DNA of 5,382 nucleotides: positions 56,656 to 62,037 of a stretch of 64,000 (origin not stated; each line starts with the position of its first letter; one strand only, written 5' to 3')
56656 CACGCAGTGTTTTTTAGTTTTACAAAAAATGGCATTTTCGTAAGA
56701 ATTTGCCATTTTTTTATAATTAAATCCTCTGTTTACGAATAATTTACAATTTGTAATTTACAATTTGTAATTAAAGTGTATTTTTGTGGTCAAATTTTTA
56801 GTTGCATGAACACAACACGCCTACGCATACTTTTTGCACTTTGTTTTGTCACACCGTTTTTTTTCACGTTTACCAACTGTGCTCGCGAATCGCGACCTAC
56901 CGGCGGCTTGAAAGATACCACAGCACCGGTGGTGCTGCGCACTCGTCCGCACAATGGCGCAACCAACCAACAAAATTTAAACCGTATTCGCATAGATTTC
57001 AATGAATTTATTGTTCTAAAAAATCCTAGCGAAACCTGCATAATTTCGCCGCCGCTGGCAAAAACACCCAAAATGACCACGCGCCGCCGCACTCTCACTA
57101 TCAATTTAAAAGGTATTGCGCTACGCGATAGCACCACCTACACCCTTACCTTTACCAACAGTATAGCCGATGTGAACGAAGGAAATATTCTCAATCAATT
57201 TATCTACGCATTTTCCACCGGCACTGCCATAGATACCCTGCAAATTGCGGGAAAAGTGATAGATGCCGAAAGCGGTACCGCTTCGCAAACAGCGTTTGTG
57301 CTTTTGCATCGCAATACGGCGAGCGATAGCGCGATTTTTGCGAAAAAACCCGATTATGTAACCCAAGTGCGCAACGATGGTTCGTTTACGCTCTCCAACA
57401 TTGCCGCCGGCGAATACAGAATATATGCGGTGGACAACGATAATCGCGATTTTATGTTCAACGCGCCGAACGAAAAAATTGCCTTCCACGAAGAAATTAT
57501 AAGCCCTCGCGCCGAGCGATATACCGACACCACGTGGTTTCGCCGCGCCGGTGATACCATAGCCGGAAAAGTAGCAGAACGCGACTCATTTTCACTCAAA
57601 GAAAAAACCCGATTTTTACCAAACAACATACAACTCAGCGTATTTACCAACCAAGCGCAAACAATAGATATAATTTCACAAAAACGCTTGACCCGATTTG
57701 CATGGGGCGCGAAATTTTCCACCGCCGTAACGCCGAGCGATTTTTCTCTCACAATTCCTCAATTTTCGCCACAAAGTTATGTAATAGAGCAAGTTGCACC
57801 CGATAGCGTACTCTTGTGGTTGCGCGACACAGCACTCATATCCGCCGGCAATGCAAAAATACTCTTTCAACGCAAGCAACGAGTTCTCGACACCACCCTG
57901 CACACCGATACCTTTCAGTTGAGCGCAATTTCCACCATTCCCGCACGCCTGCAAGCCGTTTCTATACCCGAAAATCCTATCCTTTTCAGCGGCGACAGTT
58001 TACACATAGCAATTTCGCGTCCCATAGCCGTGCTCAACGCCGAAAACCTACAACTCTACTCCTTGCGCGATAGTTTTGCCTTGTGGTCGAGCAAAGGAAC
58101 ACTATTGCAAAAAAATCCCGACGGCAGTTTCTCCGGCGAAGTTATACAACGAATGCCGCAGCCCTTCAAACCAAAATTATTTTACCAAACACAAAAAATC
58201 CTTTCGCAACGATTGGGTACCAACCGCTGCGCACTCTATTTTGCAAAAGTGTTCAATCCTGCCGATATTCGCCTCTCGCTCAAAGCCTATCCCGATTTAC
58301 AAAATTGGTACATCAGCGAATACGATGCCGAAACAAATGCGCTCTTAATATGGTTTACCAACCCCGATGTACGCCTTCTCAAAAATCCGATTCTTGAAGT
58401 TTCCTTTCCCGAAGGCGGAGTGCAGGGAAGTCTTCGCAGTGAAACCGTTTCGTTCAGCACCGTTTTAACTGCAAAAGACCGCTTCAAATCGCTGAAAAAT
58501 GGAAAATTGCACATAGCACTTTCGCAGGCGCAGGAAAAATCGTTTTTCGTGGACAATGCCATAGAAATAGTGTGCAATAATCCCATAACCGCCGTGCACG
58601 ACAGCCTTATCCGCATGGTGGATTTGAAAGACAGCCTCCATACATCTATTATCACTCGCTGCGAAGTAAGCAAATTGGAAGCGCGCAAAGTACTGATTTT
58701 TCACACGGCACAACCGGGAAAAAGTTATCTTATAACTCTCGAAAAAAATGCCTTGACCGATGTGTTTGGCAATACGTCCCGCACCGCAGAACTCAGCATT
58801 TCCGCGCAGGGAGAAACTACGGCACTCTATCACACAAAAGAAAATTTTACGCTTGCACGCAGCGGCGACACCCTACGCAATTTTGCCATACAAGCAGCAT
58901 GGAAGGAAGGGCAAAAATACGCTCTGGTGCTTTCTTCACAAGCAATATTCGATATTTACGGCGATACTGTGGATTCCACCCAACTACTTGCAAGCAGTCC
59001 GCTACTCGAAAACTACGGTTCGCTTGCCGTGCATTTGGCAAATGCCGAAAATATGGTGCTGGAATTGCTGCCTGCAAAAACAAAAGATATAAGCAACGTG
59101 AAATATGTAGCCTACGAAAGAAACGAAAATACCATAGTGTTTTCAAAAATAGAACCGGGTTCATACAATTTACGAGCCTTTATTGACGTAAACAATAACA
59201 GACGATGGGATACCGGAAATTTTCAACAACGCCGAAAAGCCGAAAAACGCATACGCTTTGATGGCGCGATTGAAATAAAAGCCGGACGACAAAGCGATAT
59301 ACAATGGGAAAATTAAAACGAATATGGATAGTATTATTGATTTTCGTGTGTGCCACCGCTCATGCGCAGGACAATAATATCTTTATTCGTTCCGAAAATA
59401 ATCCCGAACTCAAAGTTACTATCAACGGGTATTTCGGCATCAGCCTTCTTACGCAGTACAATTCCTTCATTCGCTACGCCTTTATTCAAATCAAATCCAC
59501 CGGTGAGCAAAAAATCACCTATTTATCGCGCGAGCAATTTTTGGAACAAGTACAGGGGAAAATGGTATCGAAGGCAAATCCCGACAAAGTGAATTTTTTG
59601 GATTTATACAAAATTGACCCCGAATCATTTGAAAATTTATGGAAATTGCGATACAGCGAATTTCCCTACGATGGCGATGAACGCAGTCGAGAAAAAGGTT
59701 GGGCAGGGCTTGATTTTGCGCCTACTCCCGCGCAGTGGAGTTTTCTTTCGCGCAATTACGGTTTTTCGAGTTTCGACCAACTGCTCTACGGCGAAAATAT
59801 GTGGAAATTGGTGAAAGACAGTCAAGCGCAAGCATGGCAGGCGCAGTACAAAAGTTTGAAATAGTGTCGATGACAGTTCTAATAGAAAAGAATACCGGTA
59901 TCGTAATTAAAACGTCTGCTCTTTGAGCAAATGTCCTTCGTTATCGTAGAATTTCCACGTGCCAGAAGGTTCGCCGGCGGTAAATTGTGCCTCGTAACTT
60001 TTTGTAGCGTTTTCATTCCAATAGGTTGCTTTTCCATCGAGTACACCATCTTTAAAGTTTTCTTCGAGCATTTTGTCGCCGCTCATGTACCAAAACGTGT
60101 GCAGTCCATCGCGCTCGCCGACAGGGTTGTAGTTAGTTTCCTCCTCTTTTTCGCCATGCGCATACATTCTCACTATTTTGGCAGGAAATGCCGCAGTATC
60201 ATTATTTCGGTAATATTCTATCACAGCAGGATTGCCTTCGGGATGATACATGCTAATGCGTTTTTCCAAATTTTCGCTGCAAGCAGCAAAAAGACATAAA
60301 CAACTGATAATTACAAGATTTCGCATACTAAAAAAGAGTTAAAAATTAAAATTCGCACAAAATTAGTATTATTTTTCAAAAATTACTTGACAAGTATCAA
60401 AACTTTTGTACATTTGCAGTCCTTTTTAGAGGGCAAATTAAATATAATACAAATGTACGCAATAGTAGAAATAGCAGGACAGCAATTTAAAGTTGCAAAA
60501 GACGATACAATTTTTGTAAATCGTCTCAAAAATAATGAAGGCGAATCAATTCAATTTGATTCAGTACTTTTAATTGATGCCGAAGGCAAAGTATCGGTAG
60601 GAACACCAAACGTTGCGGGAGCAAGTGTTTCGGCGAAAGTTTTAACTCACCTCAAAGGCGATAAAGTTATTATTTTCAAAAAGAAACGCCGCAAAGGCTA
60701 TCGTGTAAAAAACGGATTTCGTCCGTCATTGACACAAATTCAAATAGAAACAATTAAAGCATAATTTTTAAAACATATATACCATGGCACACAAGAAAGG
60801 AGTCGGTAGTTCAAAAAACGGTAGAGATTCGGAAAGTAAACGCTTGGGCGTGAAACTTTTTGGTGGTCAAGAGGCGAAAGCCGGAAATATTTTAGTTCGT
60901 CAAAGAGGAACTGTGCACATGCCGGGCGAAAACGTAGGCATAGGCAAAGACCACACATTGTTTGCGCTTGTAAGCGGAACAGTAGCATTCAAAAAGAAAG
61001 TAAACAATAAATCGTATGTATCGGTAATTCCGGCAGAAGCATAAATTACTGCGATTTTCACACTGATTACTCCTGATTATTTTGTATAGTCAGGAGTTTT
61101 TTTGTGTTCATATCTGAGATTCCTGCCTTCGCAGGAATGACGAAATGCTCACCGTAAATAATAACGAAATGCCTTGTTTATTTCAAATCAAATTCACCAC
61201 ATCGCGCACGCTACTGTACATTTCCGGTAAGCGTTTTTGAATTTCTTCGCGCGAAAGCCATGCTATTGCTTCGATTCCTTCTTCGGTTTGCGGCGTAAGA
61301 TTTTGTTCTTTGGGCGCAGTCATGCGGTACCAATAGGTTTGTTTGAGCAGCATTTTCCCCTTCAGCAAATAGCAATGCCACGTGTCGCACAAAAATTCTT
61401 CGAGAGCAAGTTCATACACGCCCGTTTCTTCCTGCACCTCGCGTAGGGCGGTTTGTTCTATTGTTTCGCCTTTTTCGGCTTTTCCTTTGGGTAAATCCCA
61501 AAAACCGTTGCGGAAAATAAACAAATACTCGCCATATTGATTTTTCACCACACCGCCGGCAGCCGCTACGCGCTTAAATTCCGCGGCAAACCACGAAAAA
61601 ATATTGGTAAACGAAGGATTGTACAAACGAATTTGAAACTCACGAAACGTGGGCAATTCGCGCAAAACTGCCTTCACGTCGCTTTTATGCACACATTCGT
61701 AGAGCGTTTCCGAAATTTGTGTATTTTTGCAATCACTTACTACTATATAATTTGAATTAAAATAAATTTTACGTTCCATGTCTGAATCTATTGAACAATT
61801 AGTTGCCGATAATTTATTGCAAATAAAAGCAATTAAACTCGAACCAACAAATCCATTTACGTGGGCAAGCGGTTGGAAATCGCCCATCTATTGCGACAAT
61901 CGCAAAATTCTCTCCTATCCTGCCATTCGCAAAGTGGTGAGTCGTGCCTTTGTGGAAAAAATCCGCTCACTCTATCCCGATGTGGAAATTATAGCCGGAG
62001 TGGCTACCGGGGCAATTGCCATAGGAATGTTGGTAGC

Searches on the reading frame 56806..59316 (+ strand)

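Call 77: search_protein_families(library=pfam, proteins=[window:56806-59316:+], max_evalue=0.001)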
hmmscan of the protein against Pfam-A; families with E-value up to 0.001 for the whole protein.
window:56806-59316:+ (836 aa): 4 families
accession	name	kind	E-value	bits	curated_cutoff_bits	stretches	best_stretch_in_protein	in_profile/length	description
PF13205.12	Big_5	-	1.3e-20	74.6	23.6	1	37-138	1-105/105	Bacterial Ig-like domain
PF09912.14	DUF2141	-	2.4e-07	31.1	24.4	1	737-805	10-74/112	Uncharacterized protein conserved in bacteria (DUF2141)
PF14686.12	fn3_3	-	1.2e-05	25.4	24.4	0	175-208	21-51/75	Polysaccharide lyase family 4, domain II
PF09430.16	EMC7_beta-sandw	-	0.00033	21.3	26.6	0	181-210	19-47/122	ER membrane protein complex subunit 7, beta-sandwich domain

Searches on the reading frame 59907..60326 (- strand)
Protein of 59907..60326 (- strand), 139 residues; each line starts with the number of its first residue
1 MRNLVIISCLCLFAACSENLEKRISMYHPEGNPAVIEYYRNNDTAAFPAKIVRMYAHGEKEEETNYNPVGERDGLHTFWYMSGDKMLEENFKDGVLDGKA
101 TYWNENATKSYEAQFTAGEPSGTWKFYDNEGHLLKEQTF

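Call 77: search_protein_families(library=pfam, proteins=[window:59907-60326:-], max_evalue=0.001)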
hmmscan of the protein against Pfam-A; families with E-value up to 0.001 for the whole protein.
window:59907-60326:- (139 aa): 1 family
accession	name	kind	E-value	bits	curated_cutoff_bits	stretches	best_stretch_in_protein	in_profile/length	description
PF07661.19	MORN_2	-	5.1e-07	29.6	29.6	0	122-139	3-20/22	MORN repeat variant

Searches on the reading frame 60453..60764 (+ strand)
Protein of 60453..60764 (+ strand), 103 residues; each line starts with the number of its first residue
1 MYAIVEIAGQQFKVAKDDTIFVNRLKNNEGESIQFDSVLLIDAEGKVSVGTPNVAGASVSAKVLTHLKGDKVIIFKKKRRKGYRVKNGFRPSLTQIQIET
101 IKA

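Call 77: search_protein_families(library=pfam, proteins=[window:60453-60764:+], max_evalue=0.001)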
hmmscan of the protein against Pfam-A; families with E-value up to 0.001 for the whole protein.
window:60453-60764:+ (103 aa): 1 family
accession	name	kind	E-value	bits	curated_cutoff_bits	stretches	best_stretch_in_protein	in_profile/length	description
PF00829.26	Ribosomal_L21p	-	2e-36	124.6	27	1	1-101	1-99/99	Ribosomal prokaryotic L21 protein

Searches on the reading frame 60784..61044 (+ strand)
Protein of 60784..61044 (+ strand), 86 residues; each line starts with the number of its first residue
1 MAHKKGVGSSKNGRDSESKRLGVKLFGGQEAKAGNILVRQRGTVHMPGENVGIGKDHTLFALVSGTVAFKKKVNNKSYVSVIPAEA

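Call 77: search_protein_families(library=pfam, proteins=[window:60784-61044:+], max_evalue=0.001)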
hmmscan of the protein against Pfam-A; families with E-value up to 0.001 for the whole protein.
window:60784-61044:+ (86 aa): 1 family
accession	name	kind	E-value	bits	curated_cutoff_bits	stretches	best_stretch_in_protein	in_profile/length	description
PF01016.24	Ribosomal_L27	-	4.7e-37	126.3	20.5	1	2-81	1-79/79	Ribosomal L27 protein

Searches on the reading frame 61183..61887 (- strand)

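Call 77: search_protein_families(library=pfam, proteins=[window:61183-61887:-], max_evalue=0.001)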
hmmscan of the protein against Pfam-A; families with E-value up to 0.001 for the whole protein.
window:61183-61887:- (234 aa): 1 family
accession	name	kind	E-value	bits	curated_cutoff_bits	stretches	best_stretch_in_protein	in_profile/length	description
PF00293.34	NUDIX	-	2.9e-17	63.3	21.1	1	106-220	2-120/134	NUDIX domain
